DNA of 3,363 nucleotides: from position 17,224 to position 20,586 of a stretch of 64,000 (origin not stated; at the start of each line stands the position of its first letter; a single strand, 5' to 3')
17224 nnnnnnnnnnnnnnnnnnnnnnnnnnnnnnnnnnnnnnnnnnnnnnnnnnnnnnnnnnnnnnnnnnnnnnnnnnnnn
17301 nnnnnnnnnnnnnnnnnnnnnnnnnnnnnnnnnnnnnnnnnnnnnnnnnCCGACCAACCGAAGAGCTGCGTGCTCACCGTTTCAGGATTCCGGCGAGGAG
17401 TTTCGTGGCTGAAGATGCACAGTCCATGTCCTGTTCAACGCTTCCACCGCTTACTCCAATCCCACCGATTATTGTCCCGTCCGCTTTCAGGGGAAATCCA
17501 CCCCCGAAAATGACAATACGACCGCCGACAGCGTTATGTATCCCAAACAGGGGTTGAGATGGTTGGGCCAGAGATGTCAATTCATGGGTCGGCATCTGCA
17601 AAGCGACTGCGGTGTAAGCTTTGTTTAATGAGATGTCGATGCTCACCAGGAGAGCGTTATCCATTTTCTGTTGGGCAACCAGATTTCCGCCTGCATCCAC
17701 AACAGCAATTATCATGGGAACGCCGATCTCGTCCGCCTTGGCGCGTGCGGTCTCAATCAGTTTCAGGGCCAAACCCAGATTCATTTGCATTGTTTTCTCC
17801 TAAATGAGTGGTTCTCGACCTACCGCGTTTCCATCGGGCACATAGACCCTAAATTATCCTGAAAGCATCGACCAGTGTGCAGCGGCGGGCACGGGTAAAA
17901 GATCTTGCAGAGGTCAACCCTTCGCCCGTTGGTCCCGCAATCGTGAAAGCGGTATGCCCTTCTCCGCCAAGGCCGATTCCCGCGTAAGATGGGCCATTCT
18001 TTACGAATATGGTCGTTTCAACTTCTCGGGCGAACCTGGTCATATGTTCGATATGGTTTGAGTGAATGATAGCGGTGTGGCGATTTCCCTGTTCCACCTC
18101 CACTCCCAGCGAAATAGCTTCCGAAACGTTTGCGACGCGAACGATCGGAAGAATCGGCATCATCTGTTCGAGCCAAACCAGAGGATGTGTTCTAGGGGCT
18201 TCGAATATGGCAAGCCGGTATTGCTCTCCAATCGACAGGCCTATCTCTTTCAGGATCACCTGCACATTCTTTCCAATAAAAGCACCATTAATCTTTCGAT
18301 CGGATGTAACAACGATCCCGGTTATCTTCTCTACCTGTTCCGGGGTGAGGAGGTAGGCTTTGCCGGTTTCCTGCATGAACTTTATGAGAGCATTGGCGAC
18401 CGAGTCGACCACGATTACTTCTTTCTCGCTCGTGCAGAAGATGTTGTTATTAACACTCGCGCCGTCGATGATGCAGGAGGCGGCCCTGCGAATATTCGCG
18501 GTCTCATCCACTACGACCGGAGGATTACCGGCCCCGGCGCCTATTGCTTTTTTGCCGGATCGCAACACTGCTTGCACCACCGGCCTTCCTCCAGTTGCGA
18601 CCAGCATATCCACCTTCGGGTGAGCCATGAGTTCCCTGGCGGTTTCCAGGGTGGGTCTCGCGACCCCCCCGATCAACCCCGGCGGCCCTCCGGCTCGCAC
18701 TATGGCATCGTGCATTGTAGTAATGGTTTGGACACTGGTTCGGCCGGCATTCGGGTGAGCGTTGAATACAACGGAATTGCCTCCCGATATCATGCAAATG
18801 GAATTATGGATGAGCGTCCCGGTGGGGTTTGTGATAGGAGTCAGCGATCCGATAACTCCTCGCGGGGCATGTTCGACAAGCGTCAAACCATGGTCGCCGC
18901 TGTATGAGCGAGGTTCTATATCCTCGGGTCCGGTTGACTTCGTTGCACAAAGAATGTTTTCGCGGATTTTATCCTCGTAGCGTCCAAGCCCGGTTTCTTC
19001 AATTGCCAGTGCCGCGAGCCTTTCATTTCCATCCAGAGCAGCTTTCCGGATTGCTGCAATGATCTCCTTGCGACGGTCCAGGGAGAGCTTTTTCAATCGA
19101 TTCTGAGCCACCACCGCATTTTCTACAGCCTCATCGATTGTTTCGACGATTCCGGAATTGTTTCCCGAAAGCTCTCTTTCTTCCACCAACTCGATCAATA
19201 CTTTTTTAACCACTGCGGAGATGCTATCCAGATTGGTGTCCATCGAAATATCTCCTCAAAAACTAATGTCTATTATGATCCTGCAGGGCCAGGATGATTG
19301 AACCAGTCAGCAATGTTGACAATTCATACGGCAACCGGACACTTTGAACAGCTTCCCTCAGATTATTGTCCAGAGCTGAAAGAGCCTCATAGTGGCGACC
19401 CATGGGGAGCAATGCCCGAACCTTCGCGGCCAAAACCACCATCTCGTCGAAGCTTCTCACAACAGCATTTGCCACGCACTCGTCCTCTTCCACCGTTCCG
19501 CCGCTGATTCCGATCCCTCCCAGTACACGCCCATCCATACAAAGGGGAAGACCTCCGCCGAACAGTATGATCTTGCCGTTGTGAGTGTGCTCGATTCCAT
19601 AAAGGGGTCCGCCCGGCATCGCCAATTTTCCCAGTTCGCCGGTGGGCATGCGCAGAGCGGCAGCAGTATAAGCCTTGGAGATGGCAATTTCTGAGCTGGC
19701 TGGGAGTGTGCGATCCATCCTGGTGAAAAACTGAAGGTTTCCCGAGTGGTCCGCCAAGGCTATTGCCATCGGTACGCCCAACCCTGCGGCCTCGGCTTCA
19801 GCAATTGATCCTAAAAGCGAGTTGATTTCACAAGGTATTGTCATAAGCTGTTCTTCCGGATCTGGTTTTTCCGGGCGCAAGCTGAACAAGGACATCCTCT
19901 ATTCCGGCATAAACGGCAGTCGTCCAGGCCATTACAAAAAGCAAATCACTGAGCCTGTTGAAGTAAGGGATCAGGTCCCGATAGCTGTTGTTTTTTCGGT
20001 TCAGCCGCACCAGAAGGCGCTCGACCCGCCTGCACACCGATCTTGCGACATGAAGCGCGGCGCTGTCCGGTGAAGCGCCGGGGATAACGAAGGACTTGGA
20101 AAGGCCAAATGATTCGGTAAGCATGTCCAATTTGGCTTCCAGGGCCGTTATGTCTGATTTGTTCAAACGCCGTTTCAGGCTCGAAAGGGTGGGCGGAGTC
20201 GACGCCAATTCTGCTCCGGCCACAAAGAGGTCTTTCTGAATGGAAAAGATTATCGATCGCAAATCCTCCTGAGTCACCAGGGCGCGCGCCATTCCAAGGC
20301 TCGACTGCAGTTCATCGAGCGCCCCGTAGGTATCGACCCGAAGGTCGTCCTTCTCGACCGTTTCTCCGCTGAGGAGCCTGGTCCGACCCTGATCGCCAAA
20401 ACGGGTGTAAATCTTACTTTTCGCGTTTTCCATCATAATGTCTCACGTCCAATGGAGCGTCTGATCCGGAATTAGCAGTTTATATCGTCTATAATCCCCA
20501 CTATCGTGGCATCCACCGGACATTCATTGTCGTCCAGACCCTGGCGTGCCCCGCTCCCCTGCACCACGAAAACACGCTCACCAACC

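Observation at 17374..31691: Compact B12-dependent diol/glycerol-dehydratase microcompartment operon with an incomplete enzyme core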

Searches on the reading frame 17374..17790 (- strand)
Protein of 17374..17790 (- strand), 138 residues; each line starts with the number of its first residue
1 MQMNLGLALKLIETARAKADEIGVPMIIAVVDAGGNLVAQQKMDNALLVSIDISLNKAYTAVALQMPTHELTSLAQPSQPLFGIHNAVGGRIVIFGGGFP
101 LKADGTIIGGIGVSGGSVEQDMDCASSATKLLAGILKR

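Call 5: search_protein_families(library=pfam, proteins=[window:17374-17790:-], max_evalue=0.01)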
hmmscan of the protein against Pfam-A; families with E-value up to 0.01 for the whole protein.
window:17374-17790:- (138 aa): 1 family
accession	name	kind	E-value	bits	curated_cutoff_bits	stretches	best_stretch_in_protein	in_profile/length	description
PF03928.20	HbpS-like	-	1.6e-42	145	25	1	4-128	2-126/128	Haem degrading protein HbpS-like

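Call 8: search_protein_families(library=ncbifam, proteins=[window:17374-17790:-], max_evalue=0.001)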
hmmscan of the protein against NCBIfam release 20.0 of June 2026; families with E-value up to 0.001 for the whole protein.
window:17374-17790:- (138 aa): 1 family
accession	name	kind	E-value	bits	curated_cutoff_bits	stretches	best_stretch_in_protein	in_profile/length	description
NF007275.0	PRK09732.1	equivalog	4.2e-11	42.8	246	1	11-133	15-133/134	hypothetical protein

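Call 25: find_encoding_contigs(protein=window:17374-17790:-, flank=10000, max_places=3)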
Protein window:17374-17790:- (138 aa): 3 contigs read that carry it; 1 place shown.
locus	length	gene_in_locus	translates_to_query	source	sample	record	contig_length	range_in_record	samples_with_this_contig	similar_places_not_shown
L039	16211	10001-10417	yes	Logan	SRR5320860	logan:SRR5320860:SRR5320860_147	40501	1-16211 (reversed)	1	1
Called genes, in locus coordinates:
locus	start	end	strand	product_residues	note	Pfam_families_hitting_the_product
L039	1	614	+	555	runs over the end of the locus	PF02286:Dehydratase_LU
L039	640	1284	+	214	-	PF02288:Dehydratase_MU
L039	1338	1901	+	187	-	PF02287:Dehydratase_SU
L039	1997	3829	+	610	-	PF18427:DDR_swiveling, PF08841:DDR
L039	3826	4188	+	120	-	PF02288:Dehydratase_MU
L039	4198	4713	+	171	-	PF00936:BMC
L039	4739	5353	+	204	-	PF27545:CsoS1D_N, PF00936:BMC (faint)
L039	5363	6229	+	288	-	PF00012:HSP70 (faint), PF06723:MreB_Mbl (weak), PF11104:PilM_2, PF14450:FtsA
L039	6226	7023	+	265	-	PF02441:Flavoprotein (weak)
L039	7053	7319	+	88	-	PF03319:EutN_CcmL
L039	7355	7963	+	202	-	PF01923:Cob_adeno_trans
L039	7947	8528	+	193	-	PF03928:HbpS-like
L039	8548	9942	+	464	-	PF00171:Aldedh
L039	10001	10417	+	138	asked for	PF03928:HbpS-like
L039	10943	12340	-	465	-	PF00512:HisKA, PF02518:HATPase_c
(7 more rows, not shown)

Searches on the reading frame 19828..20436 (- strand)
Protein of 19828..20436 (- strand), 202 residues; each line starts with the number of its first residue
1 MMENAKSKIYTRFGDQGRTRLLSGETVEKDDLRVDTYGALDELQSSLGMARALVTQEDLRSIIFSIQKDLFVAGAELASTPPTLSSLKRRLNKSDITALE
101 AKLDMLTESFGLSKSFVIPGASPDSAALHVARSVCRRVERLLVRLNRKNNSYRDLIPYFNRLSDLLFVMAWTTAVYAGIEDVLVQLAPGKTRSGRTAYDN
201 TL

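Call 5: search_protein_families(library=pfam, proteins=[window:19828-20436:-], max_evalue=0.01)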
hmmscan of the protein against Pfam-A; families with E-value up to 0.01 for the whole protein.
window:19828-20436:- (202 aa): 1 family
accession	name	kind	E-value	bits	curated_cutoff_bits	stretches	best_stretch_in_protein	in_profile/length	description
PF01923.23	Cob_adeno_trans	-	1.2e-51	175.6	24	1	9-171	1-169/171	Cobalamin adenosyltransferase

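Call 8: search_protein_families(library=ncbifam, proteins=[window:19828-20436:-], max_evalue=0.001)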
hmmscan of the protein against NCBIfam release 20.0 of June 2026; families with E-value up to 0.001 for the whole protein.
window:19828-20436:- (202 aa): 1 family
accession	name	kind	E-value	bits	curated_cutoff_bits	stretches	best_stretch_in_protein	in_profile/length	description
TIGR00636.1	PduO_Nterm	equivalog_domain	1.2e-49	168.3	108.45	1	10-183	1-169/171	cob(I)yrinic acid a,c-diamide adenosyltransferase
